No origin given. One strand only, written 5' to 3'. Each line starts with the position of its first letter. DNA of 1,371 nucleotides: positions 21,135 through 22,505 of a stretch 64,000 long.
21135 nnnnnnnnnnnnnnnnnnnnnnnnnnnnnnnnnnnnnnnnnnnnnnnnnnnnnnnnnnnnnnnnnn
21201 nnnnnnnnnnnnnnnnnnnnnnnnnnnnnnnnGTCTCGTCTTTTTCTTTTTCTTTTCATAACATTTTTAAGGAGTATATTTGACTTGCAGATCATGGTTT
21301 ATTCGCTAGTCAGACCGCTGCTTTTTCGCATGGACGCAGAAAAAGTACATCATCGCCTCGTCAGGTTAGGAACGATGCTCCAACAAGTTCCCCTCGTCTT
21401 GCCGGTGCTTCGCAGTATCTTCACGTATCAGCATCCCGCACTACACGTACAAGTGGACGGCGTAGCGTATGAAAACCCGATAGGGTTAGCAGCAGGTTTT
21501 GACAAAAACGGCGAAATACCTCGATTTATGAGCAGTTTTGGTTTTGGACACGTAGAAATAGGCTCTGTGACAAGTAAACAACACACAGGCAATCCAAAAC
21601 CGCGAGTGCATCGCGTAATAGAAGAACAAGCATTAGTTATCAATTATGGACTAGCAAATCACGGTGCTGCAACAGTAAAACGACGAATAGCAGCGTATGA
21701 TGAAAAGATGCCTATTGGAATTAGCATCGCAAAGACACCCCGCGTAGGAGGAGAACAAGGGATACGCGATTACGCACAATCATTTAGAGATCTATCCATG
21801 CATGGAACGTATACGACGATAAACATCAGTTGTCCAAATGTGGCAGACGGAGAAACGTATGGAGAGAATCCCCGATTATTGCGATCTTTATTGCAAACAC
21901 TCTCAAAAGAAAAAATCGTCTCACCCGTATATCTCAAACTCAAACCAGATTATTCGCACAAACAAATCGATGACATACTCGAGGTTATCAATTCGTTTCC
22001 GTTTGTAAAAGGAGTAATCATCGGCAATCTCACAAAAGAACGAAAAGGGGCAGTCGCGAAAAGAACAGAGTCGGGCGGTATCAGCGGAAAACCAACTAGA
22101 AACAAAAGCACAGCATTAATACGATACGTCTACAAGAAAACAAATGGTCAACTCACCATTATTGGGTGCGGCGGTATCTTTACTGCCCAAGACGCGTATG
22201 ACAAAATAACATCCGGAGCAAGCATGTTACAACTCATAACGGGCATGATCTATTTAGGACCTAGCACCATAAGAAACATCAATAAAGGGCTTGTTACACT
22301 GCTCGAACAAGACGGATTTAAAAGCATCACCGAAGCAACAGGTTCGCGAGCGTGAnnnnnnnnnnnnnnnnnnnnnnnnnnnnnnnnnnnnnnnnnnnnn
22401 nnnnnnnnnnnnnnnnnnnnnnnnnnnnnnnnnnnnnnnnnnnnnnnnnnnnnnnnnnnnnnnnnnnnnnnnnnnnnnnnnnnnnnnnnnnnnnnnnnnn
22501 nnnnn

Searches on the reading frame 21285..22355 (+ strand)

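Call 15: search_protein_families(library=pfam, proteins=[window:21285-22355:+], max_evalue=0.00001)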
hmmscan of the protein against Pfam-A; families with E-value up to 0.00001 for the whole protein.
window:21285-22355:+ (356 aa): 1 family
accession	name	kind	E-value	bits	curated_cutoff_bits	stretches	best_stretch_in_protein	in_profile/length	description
PF01180.27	DHO_dh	-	3.8e-68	230.3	27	1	53-339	2-290/291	Dihydroorotate dehydrogenase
